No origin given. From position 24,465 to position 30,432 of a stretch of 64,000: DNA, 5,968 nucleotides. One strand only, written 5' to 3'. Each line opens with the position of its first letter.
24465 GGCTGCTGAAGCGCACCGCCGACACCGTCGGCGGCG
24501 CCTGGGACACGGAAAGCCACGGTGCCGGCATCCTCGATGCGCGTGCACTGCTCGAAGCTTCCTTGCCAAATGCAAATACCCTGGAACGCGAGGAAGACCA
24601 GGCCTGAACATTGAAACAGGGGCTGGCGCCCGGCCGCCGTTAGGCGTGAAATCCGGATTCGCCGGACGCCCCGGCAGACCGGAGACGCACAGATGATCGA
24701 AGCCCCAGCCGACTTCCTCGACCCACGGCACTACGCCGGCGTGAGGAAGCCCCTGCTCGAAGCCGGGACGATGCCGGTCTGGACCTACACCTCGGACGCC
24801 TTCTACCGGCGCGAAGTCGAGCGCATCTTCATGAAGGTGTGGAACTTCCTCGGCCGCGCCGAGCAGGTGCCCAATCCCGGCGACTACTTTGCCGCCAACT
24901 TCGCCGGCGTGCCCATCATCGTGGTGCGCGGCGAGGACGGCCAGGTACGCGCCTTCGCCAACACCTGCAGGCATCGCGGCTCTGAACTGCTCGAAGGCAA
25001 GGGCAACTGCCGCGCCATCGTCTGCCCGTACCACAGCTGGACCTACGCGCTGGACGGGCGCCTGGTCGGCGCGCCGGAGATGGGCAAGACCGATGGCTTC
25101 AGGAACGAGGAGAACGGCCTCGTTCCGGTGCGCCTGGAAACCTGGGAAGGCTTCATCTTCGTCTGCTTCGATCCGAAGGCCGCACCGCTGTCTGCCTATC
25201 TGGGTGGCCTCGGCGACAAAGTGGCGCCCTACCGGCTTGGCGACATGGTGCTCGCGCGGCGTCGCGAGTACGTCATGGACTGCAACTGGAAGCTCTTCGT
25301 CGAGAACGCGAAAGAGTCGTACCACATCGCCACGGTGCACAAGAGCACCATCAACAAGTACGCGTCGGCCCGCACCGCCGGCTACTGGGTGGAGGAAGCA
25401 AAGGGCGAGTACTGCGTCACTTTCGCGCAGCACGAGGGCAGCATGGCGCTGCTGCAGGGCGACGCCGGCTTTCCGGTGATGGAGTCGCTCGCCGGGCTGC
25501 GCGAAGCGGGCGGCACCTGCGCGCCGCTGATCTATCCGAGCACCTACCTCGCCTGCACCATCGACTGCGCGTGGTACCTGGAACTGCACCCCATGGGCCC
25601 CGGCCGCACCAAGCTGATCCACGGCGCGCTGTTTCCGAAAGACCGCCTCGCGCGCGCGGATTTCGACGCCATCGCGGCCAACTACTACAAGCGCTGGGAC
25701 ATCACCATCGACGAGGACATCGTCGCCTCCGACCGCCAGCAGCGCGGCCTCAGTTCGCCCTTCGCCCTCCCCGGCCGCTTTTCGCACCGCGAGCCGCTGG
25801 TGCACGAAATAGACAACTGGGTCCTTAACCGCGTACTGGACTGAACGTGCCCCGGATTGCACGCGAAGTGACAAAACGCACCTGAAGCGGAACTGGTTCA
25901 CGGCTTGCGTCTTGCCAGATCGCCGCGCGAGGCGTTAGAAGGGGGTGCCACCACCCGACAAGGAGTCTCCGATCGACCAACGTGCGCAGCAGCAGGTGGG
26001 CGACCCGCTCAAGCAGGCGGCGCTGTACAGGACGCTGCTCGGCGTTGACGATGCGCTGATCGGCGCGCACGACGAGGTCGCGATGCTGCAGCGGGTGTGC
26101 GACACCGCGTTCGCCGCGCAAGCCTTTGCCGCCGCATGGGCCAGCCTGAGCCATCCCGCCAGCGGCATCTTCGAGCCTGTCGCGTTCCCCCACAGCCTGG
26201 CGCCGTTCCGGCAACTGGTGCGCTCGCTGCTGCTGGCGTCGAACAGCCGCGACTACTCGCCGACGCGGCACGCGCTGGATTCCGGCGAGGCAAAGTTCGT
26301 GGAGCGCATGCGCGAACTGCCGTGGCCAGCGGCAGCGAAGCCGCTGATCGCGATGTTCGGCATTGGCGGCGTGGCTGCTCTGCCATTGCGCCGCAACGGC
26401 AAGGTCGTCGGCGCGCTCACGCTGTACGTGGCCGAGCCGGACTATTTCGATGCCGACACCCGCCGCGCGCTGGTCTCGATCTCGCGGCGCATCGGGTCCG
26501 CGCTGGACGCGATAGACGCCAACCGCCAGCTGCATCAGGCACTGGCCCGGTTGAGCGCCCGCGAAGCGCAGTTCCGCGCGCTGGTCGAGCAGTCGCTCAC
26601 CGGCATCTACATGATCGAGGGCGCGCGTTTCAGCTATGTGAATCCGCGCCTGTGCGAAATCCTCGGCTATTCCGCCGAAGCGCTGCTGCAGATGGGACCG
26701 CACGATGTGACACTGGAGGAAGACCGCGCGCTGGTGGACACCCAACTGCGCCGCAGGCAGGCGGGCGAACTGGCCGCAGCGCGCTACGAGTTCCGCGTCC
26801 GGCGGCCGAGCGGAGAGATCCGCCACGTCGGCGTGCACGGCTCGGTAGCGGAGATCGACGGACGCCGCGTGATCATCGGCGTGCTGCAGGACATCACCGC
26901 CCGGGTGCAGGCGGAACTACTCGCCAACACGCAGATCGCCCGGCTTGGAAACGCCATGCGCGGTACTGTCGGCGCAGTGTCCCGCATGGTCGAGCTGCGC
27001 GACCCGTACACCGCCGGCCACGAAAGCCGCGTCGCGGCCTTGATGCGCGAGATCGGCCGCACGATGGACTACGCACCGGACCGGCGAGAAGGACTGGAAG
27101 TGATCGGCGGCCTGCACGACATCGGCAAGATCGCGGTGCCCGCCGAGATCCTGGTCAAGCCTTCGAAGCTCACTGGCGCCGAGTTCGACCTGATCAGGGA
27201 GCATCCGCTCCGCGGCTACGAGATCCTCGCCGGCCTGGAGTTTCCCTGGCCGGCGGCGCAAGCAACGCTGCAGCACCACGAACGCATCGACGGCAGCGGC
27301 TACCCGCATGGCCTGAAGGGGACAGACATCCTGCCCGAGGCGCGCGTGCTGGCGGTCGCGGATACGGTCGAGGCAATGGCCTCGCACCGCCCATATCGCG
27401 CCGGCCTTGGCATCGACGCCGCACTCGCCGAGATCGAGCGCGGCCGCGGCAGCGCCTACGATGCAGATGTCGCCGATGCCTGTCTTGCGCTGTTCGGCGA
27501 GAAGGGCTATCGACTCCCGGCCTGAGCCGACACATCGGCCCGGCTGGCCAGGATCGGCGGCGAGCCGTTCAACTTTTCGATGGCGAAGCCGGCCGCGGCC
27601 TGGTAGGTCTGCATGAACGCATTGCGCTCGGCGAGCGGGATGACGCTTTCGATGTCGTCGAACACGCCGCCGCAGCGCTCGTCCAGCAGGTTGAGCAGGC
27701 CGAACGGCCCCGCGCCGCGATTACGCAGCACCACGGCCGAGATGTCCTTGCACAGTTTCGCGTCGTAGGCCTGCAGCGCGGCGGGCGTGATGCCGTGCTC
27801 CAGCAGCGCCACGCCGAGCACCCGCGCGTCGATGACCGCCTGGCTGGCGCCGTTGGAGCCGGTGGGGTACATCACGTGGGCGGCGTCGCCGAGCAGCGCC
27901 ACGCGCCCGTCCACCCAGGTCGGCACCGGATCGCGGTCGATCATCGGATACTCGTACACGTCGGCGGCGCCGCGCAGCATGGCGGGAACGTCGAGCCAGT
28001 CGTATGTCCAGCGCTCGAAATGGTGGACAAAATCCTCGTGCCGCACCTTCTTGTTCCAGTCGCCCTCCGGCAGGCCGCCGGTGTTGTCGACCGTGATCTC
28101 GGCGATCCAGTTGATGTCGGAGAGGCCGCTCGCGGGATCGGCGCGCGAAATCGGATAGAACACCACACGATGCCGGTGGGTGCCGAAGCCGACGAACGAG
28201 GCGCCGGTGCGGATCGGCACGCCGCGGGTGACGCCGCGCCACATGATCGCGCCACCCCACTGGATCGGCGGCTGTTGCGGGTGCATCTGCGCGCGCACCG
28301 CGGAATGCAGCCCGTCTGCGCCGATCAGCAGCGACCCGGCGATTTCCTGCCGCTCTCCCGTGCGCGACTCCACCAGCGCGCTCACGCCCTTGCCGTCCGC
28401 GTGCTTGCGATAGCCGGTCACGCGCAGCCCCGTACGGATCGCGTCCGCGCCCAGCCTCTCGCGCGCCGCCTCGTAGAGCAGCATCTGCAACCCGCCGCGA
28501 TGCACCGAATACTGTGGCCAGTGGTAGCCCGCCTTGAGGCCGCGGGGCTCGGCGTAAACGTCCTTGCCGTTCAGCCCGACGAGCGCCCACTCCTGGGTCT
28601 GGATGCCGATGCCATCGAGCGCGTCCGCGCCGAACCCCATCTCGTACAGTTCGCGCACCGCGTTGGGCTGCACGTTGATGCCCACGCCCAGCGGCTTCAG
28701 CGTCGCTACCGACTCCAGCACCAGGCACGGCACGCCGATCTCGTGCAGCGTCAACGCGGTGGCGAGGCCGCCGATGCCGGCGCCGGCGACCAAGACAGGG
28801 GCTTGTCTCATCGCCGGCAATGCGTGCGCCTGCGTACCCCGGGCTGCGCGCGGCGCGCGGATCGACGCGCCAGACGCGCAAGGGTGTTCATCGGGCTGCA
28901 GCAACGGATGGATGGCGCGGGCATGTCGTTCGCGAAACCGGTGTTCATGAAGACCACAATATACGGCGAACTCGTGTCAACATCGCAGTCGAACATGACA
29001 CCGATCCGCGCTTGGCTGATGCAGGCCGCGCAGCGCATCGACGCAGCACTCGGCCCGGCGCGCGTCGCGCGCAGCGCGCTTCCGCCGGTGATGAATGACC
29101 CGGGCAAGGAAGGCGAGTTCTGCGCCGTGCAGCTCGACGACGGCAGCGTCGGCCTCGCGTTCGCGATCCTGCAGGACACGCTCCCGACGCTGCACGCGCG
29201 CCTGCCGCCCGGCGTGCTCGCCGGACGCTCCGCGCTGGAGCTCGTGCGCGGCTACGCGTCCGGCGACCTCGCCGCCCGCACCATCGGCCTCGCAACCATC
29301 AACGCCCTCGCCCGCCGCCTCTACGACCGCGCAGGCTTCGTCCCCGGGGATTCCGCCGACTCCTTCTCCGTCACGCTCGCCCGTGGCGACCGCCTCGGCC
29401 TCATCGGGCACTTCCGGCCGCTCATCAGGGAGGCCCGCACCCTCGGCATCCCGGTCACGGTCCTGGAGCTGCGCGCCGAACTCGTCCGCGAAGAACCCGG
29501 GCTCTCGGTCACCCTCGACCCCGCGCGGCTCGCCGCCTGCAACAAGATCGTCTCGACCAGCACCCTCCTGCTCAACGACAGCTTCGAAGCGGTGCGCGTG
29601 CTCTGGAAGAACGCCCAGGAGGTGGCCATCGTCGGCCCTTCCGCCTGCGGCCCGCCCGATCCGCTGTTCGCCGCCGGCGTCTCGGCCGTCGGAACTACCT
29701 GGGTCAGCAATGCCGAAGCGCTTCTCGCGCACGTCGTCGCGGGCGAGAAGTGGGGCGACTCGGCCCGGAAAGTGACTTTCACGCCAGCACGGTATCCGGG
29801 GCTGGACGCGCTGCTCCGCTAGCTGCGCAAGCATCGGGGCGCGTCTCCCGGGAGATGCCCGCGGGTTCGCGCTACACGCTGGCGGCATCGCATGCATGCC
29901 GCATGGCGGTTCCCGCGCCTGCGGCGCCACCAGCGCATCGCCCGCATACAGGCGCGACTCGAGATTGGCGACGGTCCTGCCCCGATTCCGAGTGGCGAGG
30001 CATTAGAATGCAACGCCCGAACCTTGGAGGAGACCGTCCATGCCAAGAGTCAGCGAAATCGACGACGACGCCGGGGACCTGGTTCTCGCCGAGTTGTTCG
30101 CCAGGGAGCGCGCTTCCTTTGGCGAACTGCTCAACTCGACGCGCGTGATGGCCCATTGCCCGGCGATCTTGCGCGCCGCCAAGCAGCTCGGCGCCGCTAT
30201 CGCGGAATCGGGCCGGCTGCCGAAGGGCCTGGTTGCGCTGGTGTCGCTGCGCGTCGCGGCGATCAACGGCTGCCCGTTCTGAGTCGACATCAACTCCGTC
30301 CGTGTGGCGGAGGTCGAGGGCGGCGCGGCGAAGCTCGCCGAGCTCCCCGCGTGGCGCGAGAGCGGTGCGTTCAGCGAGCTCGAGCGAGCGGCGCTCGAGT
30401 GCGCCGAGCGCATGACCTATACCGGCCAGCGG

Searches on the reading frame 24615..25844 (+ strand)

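Call 71: search_protein_families(library=pfam, proteins=[window:24615-25844:+], max_evalue=0.001)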
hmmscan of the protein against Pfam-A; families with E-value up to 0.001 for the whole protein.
window:24615-25844:+ (409 aa): 2 families
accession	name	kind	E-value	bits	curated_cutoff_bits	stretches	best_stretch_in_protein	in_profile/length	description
PF00848.25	Ring_hydroxyl_A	-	1.1e-24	87.9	24.9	1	212-407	5-206/208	Ring hydroxylating alpha subunit (catalytic domain)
PF00355.32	Rieske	-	4.8e-21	74.9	20.3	1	76-159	2-84/88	Rieske [2Fe-2S] domain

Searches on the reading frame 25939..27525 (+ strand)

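Call 71: search_protein_families(library=pfam, proteins=[window:25939-27525:+], max_evalue=0.001)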
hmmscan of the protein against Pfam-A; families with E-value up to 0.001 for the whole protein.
window:25939-27525:+ (528 aa): 10 families
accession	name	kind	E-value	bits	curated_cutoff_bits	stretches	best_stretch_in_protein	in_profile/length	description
PF13487.12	HD_5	-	1.4e-37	129.4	27.2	1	347-511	3-170/170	HD domain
PF01966.28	HD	-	3e-17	63.4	22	1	360-480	3-116/116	HD domain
PF13185.12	GAF_2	-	1.6e-10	41.8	28.6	1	44-190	2-136/136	GAF domain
PF00989.32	PAS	-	7.5e-10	39.3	22.6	1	211-319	2-113/113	PAS fold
PF08447.18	PAS_3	-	6.3e-09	36.4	25.6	1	233-315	3-88/89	PAS fold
PF13426.13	PAS_9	-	7.9e-09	36.2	27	1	230-321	12-103/103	PAS domain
PF08448.16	PAS_4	-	4.1e-08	33.9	23.1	1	230-323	16-109/110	PAS fold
PF13188.13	PAS_8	-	8.5e-08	32.3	21.8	1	210-261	1-49/65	PAS domain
PF01590.32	GAF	-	2.4e-06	28.5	22.4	1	51-189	7-133/133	GAF domain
PF13492.12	GAF_3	-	0.00068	20.5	27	0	104-190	52-128/129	GAF domain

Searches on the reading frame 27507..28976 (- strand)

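Call 71: search_protein_families(library=pfam, proteins=[window:27507-28976:-], max_evalue=0.001)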
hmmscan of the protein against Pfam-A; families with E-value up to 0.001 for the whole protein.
window:27507-28976:- (489 aa): 1 family
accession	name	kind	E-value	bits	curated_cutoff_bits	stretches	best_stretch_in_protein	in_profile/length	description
PF01494.25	FAD_binding_3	-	9.5e-24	84.7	22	1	59-405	2-335/349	FAD binding domain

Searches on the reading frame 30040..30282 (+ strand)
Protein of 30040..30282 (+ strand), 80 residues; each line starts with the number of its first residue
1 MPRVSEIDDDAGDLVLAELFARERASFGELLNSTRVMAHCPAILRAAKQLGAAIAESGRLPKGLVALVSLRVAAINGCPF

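Call 8: search_protein_families(library=pfam, proteins=[window:30040-30282:+], max_evalue=1)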
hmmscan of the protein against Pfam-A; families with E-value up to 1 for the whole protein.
window:30040-30282:+ (80 aa): 1 family
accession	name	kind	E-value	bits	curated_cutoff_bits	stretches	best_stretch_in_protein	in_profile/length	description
PF02627.25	CMD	-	4.5e-05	23.8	23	1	41-80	1-40/84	Carboxymuconolactone decarboxylase family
